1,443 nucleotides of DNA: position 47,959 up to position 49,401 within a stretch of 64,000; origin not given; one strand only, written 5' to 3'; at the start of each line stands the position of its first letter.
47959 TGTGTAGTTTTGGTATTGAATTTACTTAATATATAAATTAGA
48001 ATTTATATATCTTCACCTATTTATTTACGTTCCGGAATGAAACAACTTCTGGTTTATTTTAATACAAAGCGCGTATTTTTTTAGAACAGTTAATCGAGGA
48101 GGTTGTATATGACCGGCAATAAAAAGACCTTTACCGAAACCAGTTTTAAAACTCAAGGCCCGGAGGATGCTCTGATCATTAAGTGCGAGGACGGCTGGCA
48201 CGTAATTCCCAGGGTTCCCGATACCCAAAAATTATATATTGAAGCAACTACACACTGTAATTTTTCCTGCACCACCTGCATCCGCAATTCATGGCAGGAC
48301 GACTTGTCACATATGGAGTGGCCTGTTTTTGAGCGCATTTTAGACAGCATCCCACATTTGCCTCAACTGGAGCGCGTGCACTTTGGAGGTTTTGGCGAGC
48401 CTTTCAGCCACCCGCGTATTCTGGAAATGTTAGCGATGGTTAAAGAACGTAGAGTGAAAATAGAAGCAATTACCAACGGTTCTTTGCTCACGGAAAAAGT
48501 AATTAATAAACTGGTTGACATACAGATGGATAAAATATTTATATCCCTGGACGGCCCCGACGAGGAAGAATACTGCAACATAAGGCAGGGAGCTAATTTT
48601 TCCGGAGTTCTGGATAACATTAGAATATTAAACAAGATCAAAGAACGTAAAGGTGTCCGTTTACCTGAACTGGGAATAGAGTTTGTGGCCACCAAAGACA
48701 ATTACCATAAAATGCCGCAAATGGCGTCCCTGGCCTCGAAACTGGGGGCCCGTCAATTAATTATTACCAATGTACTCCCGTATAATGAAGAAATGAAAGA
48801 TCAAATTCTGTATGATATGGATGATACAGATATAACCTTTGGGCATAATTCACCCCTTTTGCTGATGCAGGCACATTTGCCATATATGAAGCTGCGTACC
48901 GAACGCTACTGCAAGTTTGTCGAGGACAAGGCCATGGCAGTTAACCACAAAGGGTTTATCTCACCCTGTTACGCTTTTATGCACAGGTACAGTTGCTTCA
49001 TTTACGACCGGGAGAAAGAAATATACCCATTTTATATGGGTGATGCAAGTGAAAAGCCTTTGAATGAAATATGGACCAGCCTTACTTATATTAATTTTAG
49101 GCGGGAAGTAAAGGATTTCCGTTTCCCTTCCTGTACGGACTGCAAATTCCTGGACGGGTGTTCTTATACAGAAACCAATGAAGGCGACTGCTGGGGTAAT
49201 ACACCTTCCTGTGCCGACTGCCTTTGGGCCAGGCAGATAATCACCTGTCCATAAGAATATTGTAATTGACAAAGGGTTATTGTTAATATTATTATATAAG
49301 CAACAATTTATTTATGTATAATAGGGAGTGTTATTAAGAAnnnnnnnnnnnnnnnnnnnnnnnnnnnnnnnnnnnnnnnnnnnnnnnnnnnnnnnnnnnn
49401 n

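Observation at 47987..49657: Three 9-6-9 AT palindromes link the TGA-permease, radical-SAM gene, Cys-Cys protein and acr3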

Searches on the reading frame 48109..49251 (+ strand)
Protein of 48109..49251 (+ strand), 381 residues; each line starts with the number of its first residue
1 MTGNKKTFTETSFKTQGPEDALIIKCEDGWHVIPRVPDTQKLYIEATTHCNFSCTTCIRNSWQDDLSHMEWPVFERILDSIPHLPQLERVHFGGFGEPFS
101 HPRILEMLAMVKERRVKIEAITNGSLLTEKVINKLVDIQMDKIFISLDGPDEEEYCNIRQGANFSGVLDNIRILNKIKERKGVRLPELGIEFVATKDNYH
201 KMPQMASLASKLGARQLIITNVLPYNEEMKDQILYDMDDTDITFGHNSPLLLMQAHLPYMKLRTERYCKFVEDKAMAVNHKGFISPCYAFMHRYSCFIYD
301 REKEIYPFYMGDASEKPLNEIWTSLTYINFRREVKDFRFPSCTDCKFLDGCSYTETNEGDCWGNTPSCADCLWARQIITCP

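Call 9: search_protein_families(library=pfam, proteins=[window:48109-49251:+], max_evalue=0.01)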
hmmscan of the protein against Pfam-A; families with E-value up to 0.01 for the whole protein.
window:48109-49251:+ (381 aa): 3 families
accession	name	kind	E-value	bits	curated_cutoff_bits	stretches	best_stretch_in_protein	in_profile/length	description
PF04055.27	Radical_SAM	-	1.5e-16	61.5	29.5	1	45-177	2-139/166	Radical SAM superfamily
PF13186.11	SPASM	-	3.8e-11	43.5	21.5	1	268-346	1-67/67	Iron-sulfur cluster-binding domain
PF13353.11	Fer4_12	-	0.0063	17.2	22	0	48-159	13-125/137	4Fe-4S single cluster domain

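Call 10: search_protein_families(library=ncbifam, proteins=[window:48109-49251:+], max_evalue=0.01)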
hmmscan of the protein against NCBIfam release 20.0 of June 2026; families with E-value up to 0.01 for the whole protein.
window:48109-49251:+ (381 aa): 60 families (the best 25 are shown)
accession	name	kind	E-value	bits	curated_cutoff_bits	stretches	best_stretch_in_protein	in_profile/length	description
TIGR04317.1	W_rSAM_matur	equivalog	1.2e-127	425.9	380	1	38-381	2-349/349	tungsten cofactor oxidoreductase radical SAM maturase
TIGR04311.1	rSAM_Geo_metal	subfamily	2.1e-69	234.6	400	2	40-239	3-204/423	radical SAM/SPASM family putative metalloenzyme maturase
TIGR04545.1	rSAM_ahbD_hemeb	equivalog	2.8e-16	59.9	500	1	45-352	5-315/339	heme b synthase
NF001199.0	PRK00164.2-1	equivalog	1.9e-15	56.8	231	1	41-237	13-204/308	GTP 3',8-cyclase MoaA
TIGR04054.1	rSAM_NirJ1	equivalog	6.9e-15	54.6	650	1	45-208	41-196/387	putative heme d1 biosynthesis radical SAM protein NirJ1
TIGR03962.1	mycofact_rSAM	equivalog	1.2e-14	54.2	265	1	44-224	16-187/339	mycofactocin radical SAM maturase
NF033640.1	N_Twi_rSAM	subfamily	1.2e-14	54.2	170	1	40-234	111-321/398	twitch domain-containing radical SAM protein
TIGR02668.1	moaA_archaeal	equivalog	1.2e-14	54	325.25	1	40-231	10-195/303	GTP 3',8-cyclase MoaA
NF038283.1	viperin_w_prok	equivalog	2e-14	53.5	180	1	47-235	9-199/281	viperin family antiviral radical SAM protein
TIGR04038.1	tatD_link_rSAM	subfamily_domain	3.7e-14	53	129.7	1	40-173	8-152/192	TatD family nuclease-associated radical SAM protein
TIGR04051.1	rSAM_NirJ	equivalog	1.3e-13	50.6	515.45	1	48-216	10-170/354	heme d1 biosynthesis radical SAM protein NirJ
TIGR04251.1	SCM_rSAM_ScmF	equivalog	1.6e-13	50.8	400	1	40-224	4-184/353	SynChlorMet cassette radical SAM/SPASM protein ScmF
TIGR02666.1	moaA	equivalog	2.5e-13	49.7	284.05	1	40-211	10-182/336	GTP 3',8-cyclase MoaA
TIGR04100.1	rSAM_pair_X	hypoth_equivalog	6.9e-13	48.6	262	1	40-160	8-139/197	TIGR04100 family radical SAM protein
TIGR04133.1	rSAM_w_lipo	hypoth_equivalog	1.8e-12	46.9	425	1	40-241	24-220/350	TIGR04133 family radical SAM/SPASM protein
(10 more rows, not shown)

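Call 48: find_homologous_proteins(query=window:48109-49251:+, max_evalue=1e-30)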
Query window:48109-49251:+ (381 aa): 1079 proteins with E <= 1e-30 among 1791 candidates; the best 120 are listed.
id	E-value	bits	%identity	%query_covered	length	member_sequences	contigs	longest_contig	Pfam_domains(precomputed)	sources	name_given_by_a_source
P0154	4.4e-226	768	81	100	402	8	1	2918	PF13186.12,PF04055.28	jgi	-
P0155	1.1e-185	635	68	98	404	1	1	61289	PF13186.12,PF04055.28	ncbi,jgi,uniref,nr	ncbi:tungsten cofactor oxidoreductase radical SAM maturase [Desulfoscipio geothermicus]|uniref:Tungs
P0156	6.1e-185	633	69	98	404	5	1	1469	PF13186.12,PF04055.28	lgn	-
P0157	2.0e-184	631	69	96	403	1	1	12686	PF13186.12,PF04055.28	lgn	-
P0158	5.6e-184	630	68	95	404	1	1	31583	PF13186.12,PF04055.28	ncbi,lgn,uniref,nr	ncbi:tungsten cofactor oxidoreductase radical SAM maturase [Desulfohalotomaculum tongense]|uniref:tu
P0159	9.4e-181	619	68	95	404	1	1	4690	PF13186.12,PF04055.28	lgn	-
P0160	1.3e-177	609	67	96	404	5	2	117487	PF13186.12,PF04055.28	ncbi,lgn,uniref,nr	ncbi:tungsten cofactor oxidoreducase radical SAM maturase [Desulfofundulus australicus DSM 11792]|un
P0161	9.0e-163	560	63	95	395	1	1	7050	PF13186.12,PF04055.28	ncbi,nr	ncbi:MAG: tungsten cofactor oxidoreductase radical SAM maturase [Peptococcaceae bacterium]|nr:tungst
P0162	2.0e-162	559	63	95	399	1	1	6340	PF13186.12,PF04055.28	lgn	-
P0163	8.6e-160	550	60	99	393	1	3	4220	PF13186.12,PF04055.28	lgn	-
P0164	1.2e-158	546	59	95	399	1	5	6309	PF13186.12,PF04055.28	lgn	-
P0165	2.6e-158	545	60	96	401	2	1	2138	PF13186.12,PF04055.28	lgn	-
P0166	1.5e-156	539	59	96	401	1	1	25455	PF13186.12,PF04055.28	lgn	-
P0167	2.9e-156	538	60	96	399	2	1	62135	PF13186.12,PF04055.28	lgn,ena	-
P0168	6.4e-156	537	59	97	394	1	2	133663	PF13186.12,PF04055.28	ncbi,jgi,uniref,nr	ncbi:tungsten cofactor oxidoreductase radical SAM maturase [Desulforamulus putei]|uniref:Tungsten co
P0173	4.0e-155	535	61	95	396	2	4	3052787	PF13186.12,PF04055.28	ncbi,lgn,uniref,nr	ncbi:Radical SAM domain protein [Desulfotomaculum nigrificans CO-1-SRB]|uniref:Radical SAM domain pr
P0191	1.2e-152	527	57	97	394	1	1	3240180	PF13186.12,PF04055.28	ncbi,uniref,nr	ncbi:tungsten cofactor oxidoreductase radical SAM maturase [Desulforamulus ferrireducens]|uniref:Tun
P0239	3.9e-144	499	53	100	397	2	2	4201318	PF13186.12,PF04055.28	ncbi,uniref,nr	ncbi:tungsten-containing aldehyde ferredoxin oxidoreductase cofactor-modifying protein Cmo [Clostrid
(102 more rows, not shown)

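Call 49: find_encoding_contigs(protein=P0160, flank=6000, max_places=1)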
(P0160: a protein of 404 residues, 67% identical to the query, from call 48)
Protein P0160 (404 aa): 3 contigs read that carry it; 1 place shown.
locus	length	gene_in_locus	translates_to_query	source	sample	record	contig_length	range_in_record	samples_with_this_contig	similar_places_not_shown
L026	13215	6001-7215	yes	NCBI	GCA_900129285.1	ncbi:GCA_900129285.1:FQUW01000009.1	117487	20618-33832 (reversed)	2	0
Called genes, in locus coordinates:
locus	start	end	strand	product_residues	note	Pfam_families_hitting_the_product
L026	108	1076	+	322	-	PF01925:TauE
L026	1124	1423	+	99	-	PF00403:HMA (weak)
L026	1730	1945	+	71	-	-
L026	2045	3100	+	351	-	PF01758:SBF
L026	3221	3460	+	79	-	PF13192:Thioredoxin_3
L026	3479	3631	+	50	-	PF08859:DGC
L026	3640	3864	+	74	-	PF08859:DGC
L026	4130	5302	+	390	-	PF03773:ArsP_1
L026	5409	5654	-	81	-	-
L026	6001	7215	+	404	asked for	PF04055:Radical_SAM, PF13186:SPASM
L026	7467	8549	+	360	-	PF04143:Sulf_transp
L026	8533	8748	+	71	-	PF01206:TusA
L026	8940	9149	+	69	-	-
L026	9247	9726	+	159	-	PF03773:ArsP_1 (weak)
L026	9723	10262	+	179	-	PF03773:ArsP_1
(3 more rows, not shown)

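Call 50: find_encoding_contigs(protein=P0173, flank=6000, max_places=1)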
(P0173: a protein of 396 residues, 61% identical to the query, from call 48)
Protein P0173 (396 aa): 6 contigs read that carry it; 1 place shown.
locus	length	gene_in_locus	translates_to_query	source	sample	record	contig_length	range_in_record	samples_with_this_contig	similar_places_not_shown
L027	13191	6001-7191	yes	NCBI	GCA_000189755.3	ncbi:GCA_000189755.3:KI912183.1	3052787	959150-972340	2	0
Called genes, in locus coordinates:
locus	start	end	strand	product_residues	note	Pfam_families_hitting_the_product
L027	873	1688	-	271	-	PF01135:PCMT, PF13489:Methyltransf_23, PF01209:Ubie_methyltran, PF06325:PrmA, PF13847:Methyltransf_31, PF08241:Methyltransf_11, PF08242:Methyltransf_12, PF13649:Methyltransf_25, +4 more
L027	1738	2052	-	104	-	PF12840:HTH_20 (faint), PF01022:HTH_5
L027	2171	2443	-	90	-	PF12840:HTH_20 (weak), PF01022:HTH_5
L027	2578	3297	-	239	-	PF00149:Metallophos, PF12850:Metallophos_2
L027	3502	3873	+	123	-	PF12840:HTH_20, PF01022:HTH_5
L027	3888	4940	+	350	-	PF01758:SBF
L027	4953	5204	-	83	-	-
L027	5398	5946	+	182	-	PF03773:ArsP_1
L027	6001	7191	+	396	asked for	PF04055:Radical_SAM, PF13186:SPASM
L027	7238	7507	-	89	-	PF00015:MCPsignal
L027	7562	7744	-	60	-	PF02627:CMD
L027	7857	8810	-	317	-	PF03773:ArsP_1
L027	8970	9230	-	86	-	PF02627:CMD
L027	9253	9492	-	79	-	PF13192:Thioredoxin_3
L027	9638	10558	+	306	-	PF01134:GIDA (faint), PF01266:DAO (faint), PF07992:Pyr_redox_2, PF12831:FAD_oxidored (faint), PF13738:Pyr_redox_3, PF00070:Pyr_redox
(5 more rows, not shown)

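Call 51: find_encoding_contigs(protein=P0161, flank=6000, max_places=1)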
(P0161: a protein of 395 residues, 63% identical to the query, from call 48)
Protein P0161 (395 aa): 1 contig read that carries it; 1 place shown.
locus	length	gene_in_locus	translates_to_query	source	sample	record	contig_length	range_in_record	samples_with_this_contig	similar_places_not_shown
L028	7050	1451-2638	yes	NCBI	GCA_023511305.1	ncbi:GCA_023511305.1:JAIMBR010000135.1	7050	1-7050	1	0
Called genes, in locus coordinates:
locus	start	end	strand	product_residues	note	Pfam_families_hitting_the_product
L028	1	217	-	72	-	?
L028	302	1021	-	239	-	PF00149:Metallophos, PF12850:Metallophos_2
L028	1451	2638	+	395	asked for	PF04055:Radical_SAM, PF13186:SPASM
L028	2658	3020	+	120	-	PF12840:HTH_20 (weak), PF01022:HTH_5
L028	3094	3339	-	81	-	-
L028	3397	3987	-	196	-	PF10865:DUF2703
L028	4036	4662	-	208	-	PF07638:Sigma70_ECF (weak), PF04542:Sigma70_r2, PF04545:Sigma70_r4, PF08281:Sigma70_r4_2, PF13412:HTH_24 (faint)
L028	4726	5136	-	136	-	PF18423:zf_CopZ, PF04324:Fer2_BFD (weak)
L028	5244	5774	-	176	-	PF04060:FeS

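Call 54: find_encoding_contigs(protein=P0239, flank=5000, max_places=1)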
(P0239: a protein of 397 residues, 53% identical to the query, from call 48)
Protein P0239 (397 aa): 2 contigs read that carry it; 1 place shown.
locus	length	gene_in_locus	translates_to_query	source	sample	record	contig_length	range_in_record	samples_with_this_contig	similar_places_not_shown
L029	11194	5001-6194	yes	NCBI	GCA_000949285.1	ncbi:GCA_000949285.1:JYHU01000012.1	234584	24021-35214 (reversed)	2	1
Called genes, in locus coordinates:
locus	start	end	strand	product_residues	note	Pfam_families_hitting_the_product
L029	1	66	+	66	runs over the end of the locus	-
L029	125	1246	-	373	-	PF03979:Sigma70_r1_1, PF00140:Sigma70_r1_2, PF04542:Sigma70_r2, PF04539:Sigma70_r3, PF04545:Sigma70_r4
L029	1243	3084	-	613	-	PF01807:Zn_ribbon_DnaG, PF08275:DNAG_N, PF01751:Toprim, PF13155:Toprim_2, PF13362:Toprim_3, PF13662:Toprim_4, PF10410:DnaB_bind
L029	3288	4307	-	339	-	PF01966:HD, PF13286:HD_assoc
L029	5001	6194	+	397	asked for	PF04055:Radical_SAM, PF13186:SPASM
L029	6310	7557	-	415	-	PF04389:Peptidase_M28, PF01546:Peptidase_M20, PF07687:M20_dimer (weak)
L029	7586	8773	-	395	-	PF01546:Peptidase_M20, PF07687:M20_dimer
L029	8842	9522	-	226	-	-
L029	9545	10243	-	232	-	PF16481:DUF5058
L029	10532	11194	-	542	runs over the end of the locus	PF07905:PucR, PF17853:GGDEF_2, PF13556:HTH_30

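Call 55: find_encoding_contigs(protein=P0191, flank=5000, max_places=1)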
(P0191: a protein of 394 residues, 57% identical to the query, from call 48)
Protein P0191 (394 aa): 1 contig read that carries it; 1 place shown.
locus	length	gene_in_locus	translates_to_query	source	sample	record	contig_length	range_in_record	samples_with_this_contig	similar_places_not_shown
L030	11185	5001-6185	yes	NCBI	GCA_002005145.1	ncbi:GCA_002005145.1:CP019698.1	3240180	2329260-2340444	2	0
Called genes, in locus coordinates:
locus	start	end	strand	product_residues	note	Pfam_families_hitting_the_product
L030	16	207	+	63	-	-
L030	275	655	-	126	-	PF13673:Acetyltransf_10 (weak), PF00583:Acetyltransf_1 (weak), PF13508:Acetyltransf_7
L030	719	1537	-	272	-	PF01135:PCMT (weak), PF13489:Methyltransf_23, PF01209:Ubie_methyltran, PF06325:PrmA (weak), PF13847:Methyltransf_31, PF08241:Methyltransf_11, PF08242:Methyltransf_12, PF13649:Methyltransf_25, +2 more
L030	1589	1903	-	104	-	PF12840:HTH_20 (faint), PF01022:HTH_5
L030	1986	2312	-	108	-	PF12840:HTH_20, PF01022:HTH_5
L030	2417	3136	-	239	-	PF00149:Metallophos, PF12850:Metallophos_2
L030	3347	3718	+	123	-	PF12840:HTH_20, PF01022:HTH_5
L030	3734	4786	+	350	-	PF01758:SBF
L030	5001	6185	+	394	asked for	PF04055:Radical_SAM, PF13186:SPASM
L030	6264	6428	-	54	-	-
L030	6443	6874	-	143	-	PF03773:ArsP_1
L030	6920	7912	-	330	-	PF01545:Cation_efflux, PF16916:ZT_dimer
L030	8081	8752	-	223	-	PF02683:DsbD_TM, PF13386:DsbD_2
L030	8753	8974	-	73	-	-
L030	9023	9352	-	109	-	-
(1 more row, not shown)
